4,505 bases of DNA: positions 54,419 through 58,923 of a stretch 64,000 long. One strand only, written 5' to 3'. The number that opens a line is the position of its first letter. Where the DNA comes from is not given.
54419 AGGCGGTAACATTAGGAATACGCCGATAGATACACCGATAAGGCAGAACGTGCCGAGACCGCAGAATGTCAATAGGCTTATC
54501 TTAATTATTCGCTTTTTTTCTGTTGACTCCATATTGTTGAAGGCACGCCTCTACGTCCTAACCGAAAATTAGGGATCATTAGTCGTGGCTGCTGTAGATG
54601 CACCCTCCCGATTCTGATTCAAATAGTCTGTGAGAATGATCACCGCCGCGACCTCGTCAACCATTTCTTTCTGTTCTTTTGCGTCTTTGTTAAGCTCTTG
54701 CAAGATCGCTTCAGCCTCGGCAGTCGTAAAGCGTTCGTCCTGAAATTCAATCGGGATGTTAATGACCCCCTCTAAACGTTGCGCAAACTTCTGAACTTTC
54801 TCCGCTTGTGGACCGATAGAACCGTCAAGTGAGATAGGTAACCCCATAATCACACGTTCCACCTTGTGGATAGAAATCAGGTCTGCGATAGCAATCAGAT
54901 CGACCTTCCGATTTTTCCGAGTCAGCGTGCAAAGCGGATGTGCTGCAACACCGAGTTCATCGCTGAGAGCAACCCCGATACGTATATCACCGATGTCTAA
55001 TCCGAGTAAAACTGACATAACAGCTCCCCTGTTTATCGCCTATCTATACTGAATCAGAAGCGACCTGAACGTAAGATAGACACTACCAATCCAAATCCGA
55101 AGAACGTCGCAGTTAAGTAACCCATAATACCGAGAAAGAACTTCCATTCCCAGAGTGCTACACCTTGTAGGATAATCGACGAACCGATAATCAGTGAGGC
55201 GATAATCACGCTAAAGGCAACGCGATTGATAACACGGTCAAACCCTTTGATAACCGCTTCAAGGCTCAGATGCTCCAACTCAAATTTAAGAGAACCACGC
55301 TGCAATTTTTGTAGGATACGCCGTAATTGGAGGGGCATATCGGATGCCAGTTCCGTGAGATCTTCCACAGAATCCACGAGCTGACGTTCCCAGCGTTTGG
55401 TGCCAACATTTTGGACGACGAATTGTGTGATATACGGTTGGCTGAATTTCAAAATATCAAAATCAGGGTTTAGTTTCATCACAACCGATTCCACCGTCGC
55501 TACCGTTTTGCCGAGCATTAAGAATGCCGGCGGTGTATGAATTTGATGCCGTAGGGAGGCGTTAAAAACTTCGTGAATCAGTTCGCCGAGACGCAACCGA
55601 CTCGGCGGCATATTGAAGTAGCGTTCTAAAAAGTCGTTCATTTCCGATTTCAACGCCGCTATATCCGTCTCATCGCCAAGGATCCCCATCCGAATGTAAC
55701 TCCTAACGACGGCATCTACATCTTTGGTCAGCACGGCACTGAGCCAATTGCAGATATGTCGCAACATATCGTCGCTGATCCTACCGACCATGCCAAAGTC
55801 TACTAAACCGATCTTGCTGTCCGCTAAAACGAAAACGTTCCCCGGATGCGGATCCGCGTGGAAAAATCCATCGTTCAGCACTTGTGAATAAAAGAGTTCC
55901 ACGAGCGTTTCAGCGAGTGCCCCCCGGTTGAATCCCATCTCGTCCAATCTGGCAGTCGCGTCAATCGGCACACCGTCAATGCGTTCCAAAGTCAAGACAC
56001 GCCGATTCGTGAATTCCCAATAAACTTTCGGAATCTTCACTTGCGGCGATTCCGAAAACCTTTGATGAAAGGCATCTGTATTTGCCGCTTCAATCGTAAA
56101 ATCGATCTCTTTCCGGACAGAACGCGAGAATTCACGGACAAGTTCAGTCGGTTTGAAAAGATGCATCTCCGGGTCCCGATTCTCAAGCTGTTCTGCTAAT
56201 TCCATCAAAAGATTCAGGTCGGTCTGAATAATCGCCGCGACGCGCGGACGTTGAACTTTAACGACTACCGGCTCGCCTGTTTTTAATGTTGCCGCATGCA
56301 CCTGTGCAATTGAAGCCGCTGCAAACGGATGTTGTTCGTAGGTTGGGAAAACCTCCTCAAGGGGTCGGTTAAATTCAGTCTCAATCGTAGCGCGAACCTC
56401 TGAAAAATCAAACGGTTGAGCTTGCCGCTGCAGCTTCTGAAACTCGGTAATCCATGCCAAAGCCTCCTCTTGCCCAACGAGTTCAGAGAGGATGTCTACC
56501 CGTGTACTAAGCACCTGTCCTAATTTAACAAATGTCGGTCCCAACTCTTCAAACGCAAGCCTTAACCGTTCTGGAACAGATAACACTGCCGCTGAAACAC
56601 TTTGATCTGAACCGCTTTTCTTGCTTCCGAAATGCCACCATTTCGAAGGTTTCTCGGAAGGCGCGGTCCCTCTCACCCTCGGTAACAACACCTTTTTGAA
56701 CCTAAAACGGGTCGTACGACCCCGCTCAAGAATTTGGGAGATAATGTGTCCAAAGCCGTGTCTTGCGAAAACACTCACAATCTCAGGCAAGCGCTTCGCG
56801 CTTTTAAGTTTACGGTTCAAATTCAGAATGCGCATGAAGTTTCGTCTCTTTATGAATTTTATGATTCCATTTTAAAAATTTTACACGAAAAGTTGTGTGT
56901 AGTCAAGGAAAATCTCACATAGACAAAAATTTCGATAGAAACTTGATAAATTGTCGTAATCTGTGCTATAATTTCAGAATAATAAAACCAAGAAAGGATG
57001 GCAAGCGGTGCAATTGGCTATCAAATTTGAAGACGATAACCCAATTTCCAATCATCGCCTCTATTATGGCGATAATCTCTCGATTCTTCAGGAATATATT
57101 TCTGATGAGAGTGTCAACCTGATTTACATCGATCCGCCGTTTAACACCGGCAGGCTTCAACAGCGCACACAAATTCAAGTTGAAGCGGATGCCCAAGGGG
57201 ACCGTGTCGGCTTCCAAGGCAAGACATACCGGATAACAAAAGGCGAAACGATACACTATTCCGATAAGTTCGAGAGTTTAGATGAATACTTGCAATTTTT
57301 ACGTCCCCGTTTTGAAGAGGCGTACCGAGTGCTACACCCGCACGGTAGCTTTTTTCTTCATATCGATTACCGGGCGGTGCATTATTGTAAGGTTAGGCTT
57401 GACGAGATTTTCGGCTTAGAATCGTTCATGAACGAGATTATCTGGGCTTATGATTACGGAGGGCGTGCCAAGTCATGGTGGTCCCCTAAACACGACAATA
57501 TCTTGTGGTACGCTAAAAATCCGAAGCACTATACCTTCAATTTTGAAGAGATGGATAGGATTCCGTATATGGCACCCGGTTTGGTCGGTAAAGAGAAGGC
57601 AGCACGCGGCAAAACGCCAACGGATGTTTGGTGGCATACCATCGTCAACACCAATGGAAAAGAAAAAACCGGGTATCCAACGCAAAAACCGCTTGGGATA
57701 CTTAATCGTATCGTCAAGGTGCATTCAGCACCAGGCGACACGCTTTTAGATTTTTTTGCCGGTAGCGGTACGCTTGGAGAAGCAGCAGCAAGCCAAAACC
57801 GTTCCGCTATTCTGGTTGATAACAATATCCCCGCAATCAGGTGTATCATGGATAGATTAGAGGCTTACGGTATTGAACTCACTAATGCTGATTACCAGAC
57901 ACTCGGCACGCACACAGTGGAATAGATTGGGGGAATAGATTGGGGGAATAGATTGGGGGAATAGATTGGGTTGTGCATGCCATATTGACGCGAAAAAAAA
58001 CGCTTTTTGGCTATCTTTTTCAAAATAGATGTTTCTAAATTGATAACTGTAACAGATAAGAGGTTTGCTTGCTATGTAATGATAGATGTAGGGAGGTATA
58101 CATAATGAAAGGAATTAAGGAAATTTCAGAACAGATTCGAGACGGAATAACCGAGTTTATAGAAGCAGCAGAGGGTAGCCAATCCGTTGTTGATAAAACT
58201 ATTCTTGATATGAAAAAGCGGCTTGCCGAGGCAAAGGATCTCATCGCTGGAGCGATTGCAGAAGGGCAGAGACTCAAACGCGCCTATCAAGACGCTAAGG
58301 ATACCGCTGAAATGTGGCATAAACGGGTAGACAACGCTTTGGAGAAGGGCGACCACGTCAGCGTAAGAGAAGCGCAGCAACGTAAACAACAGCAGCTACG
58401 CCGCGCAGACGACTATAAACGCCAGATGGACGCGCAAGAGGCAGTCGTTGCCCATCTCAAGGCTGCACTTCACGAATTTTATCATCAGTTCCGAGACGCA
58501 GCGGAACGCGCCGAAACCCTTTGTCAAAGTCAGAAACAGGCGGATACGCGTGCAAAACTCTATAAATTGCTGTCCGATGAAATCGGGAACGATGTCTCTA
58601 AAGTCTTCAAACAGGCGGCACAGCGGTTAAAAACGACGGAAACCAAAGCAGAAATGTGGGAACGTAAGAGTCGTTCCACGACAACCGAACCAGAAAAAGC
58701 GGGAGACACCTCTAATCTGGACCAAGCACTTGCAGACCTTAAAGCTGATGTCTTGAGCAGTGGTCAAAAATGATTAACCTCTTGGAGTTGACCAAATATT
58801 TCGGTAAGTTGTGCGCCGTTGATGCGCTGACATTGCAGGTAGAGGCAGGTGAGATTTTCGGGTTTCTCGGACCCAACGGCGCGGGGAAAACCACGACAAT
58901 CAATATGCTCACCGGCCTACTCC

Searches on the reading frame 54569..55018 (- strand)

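Call 28: search_protein_families(library=pfam, proteins=[window:54569-55018:-], max_evalue=0.00001)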
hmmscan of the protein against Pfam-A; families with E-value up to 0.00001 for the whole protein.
window:54569-55018:- (149 aa): 1 family
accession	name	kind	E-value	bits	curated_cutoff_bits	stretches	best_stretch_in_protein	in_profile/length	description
PF03652.20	RuvX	-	2.4e-41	141.7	29.2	1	3-135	2-134/134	Holliday junction resolvase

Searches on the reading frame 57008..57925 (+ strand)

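Call 28: search_protein_families(library=pfam, proteins=[window:57008-57925:+], max_evalue=0.00001)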
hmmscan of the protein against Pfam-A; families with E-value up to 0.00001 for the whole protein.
window:57008-57925:+ (305 aa): 2 families
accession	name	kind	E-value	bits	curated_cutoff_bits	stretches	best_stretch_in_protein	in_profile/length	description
PF01555.25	N6_N4_Mtase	-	7.3e-45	154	26.7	1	36-277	1-216/221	DNA methylase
PF03602.21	Cons_hypoth95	-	1.9e-09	37.9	24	0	242-291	41-91/182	Conserved hypothetical protein 95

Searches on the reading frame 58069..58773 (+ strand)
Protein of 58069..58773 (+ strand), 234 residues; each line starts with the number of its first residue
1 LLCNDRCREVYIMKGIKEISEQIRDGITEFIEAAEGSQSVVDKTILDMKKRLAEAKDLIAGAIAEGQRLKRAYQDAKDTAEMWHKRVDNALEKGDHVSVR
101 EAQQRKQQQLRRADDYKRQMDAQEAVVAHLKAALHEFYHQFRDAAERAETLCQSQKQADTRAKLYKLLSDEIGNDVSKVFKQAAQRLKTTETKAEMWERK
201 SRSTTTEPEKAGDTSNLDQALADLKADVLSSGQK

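Call 29: search_protein_families(library=pfam, proteins=[window:58069-58773:+], max_evalue=0.001)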
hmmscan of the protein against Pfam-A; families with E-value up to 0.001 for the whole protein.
window:58069-58773:+ (234 aa): 1 family
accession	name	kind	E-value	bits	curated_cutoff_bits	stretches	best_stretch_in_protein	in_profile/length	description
PF04012.17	PspA_IM30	-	8.5e-15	55.4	33.9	1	24-226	11-216/220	PspA/IM30 family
